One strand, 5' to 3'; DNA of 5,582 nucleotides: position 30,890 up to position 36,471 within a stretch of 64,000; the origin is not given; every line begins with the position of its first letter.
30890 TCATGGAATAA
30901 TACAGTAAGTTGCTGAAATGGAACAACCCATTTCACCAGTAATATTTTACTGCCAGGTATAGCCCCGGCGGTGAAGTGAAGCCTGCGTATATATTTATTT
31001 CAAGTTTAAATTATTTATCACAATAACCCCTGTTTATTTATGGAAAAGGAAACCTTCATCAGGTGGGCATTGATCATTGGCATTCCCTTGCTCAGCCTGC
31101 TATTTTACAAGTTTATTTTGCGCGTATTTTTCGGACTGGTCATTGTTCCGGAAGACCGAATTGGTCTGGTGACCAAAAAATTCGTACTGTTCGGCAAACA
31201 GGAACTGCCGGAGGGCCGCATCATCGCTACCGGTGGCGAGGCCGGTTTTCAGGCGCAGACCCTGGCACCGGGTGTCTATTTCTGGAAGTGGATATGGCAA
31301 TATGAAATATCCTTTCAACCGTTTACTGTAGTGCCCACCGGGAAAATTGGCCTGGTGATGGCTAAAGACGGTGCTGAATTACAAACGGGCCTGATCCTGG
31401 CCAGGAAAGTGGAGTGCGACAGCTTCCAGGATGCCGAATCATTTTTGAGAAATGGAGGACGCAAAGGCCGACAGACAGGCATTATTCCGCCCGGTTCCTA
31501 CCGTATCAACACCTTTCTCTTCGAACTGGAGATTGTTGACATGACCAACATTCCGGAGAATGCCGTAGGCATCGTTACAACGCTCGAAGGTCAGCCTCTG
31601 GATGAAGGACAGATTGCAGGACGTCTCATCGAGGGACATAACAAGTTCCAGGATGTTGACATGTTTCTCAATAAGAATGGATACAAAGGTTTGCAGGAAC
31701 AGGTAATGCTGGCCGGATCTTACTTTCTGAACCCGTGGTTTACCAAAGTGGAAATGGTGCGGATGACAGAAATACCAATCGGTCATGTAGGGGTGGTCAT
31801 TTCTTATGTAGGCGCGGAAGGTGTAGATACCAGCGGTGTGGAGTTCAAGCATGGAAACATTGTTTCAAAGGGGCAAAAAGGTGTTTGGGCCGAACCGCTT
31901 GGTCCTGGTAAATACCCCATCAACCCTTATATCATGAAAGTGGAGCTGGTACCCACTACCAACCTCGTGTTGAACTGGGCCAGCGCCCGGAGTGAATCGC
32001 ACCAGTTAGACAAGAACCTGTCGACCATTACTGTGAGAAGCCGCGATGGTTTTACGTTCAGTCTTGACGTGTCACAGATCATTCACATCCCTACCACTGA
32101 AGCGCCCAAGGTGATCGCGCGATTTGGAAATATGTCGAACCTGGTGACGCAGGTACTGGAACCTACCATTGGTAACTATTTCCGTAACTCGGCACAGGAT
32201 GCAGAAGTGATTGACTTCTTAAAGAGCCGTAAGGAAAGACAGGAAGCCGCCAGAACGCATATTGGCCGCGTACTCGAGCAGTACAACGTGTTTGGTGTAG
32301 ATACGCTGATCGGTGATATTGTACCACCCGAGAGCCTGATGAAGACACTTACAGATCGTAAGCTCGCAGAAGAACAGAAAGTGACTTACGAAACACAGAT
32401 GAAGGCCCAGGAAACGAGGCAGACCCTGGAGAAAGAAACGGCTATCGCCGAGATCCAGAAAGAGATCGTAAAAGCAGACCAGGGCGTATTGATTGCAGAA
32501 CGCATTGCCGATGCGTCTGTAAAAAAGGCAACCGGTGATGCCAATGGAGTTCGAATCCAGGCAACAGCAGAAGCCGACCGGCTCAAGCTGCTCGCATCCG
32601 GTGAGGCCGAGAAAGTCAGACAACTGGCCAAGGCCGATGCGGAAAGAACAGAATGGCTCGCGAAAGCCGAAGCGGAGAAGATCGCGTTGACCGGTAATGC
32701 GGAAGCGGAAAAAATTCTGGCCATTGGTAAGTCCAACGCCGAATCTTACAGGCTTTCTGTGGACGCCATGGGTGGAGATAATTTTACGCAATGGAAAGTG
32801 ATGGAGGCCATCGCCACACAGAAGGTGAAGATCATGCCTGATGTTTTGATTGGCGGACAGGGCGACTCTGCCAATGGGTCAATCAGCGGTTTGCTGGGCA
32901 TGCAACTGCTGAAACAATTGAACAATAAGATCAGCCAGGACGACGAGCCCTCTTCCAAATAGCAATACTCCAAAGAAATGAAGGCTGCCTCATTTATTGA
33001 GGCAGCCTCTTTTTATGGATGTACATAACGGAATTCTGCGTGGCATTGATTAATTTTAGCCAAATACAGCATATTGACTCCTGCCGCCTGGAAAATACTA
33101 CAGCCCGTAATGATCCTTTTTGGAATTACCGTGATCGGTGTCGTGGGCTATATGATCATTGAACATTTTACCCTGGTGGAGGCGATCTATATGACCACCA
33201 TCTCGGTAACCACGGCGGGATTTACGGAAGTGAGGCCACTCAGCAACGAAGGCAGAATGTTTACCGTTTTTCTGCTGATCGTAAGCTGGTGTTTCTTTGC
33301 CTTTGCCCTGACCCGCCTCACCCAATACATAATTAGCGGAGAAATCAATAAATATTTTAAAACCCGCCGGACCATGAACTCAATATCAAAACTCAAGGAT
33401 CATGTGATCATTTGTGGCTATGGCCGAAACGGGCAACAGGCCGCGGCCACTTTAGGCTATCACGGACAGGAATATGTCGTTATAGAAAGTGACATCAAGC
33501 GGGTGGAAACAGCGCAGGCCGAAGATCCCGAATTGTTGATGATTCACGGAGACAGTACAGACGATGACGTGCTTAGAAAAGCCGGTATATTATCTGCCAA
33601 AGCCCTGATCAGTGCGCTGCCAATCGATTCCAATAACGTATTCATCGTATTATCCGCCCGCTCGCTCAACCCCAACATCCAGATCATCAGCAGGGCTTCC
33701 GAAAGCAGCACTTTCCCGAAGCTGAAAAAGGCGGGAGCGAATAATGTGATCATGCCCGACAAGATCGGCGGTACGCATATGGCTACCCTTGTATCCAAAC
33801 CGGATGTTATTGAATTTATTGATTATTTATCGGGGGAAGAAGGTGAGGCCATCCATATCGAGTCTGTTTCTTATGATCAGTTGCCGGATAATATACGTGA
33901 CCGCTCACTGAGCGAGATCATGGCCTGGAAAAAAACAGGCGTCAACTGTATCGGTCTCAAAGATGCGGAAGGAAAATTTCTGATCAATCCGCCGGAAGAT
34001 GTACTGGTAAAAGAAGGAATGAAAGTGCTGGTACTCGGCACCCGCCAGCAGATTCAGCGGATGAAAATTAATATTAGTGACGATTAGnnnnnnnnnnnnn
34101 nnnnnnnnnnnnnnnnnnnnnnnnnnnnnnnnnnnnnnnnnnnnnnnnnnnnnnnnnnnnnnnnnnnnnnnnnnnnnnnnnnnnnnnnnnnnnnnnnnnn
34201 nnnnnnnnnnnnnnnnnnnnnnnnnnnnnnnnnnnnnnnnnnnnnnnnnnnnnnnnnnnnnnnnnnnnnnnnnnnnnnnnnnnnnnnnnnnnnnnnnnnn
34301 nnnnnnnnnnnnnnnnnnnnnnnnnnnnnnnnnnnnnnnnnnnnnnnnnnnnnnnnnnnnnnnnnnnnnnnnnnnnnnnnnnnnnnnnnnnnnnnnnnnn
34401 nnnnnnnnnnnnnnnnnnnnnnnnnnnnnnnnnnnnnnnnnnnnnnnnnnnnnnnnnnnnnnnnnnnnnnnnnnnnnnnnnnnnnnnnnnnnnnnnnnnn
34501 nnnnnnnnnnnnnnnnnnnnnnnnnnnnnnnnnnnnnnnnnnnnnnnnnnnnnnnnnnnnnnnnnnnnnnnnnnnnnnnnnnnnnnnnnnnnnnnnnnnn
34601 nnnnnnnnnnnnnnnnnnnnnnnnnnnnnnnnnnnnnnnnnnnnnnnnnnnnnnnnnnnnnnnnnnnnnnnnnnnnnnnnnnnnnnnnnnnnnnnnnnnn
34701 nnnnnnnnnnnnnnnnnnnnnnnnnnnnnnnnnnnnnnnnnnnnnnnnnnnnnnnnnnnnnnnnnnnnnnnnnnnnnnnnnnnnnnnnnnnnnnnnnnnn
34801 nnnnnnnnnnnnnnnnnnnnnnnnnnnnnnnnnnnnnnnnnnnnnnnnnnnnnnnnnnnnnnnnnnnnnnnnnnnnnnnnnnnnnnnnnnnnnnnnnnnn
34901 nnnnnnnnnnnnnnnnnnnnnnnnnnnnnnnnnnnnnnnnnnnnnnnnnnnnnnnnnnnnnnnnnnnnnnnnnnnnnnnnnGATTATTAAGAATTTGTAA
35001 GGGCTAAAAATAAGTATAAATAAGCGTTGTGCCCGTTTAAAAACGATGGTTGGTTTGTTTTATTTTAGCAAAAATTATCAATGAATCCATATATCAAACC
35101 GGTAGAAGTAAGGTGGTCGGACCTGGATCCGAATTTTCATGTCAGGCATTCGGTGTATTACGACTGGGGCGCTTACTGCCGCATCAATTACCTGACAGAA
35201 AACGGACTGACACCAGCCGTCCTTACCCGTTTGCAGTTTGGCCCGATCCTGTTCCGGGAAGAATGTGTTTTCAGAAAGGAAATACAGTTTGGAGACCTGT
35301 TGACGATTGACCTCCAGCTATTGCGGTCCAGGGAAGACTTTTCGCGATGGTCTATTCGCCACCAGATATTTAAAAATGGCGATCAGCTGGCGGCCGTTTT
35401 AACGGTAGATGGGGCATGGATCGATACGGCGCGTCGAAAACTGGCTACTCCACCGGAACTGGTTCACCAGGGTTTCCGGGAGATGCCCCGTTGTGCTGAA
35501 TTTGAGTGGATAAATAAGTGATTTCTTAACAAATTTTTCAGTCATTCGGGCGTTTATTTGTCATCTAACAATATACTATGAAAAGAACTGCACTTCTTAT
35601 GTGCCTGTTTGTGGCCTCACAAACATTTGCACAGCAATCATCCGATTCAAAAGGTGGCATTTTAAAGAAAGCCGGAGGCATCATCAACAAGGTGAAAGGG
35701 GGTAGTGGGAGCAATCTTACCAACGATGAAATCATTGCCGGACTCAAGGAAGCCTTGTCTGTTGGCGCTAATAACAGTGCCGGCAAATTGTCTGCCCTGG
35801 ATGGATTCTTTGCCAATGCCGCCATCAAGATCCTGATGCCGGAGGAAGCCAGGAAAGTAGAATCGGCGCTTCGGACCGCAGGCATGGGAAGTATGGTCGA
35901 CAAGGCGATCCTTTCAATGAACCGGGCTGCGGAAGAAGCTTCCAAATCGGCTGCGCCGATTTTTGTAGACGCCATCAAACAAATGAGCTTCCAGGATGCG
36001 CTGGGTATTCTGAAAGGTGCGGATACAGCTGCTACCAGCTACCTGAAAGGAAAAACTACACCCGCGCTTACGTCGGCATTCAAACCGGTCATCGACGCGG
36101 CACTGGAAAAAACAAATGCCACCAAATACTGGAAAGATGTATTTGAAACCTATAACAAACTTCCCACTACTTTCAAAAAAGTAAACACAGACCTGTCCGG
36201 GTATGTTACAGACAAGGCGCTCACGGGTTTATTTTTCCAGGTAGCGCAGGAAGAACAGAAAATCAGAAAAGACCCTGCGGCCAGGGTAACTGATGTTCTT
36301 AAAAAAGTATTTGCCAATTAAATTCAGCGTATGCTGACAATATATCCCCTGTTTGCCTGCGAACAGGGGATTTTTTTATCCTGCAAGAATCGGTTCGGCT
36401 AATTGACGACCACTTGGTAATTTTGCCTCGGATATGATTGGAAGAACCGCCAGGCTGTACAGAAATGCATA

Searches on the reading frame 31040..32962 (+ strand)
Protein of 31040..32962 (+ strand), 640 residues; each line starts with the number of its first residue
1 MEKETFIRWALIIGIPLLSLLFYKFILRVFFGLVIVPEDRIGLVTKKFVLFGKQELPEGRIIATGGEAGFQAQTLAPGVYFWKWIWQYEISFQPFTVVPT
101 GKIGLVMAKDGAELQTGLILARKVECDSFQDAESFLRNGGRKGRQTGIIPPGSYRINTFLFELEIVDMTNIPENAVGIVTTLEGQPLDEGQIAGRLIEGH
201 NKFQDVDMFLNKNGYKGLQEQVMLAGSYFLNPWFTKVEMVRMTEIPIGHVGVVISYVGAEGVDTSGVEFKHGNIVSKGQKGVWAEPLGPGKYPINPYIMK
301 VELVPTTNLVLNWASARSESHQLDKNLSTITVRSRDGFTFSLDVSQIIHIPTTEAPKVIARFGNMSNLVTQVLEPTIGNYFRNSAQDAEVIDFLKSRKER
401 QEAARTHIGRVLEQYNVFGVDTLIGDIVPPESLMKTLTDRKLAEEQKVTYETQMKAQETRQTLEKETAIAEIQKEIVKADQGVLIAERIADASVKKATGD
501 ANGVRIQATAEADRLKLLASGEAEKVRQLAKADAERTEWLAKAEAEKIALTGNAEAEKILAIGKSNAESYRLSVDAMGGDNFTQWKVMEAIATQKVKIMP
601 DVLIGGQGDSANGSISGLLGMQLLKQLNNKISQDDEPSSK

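Call 75: search_protein_families(library=pfam, proteins=[window:31040-32962:+], max_evalue=0.00001)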
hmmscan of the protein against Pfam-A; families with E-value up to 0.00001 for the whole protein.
window:31040-32962:+ (640 aa): 1 family
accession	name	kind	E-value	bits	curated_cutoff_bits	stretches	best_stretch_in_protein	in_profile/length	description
PF01145.31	Band_7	-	1e-22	81.5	23.6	1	245-457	3-172/176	SPFH domain / Band 7 family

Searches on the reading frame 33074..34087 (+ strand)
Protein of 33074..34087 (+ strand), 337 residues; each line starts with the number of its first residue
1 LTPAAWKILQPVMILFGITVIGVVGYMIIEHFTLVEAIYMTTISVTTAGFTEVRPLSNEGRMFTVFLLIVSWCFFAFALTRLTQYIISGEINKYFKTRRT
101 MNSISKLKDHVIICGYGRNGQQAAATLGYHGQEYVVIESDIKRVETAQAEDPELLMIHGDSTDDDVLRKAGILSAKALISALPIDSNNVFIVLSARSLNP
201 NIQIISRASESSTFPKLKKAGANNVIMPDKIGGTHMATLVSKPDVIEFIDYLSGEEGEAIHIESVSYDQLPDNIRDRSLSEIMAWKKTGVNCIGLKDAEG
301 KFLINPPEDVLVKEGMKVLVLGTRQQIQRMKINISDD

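Call 75: search_protein_families(library=pfam, proteins=[window:33074-34087:+], max_evalue=0.00001)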
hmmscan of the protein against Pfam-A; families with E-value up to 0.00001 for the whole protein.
window:33074-34087:+ (337 aa): 3 families
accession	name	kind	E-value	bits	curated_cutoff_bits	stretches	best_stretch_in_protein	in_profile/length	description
PF02254.24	TrkA_N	-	2e-32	112.4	23.8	1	111-228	1-116/116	TrkA-N domain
PF07885.22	Ion_trans_2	-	3.6e-10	40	22.5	1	14-87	2-78/79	Ion channel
PF02080.26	TrkA_C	-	1.2e-07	32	27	1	274-330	12-66/71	TrkA-C domain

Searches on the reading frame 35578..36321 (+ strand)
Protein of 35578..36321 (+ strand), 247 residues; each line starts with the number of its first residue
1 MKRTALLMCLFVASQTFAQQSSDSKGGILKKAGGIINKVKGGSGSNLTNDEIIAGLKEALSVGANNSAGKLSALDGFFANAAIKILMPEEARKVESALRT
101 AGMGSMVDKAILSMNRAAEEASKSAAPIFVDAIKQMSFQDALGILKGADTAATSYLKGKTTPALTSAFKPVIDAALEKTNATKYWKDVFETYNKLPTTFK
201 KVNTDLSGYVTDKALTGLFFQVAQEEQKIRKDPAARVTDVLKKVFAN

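Call 75: search_protein_families(library=pfam, proteins=[window:35578-36321:+], max_evalue=0.00001)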
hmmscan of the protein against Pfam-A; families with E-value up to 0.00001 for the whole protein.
window:35578-36321:+ (247 aa): 1 family
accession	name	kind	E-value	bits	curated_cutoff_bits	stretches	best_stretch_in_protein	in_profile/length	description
PF13852.11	DUF4197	-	4.4e-76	255.4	24.9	1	47-246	2-199/199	Protein of unknown function (DUF4197)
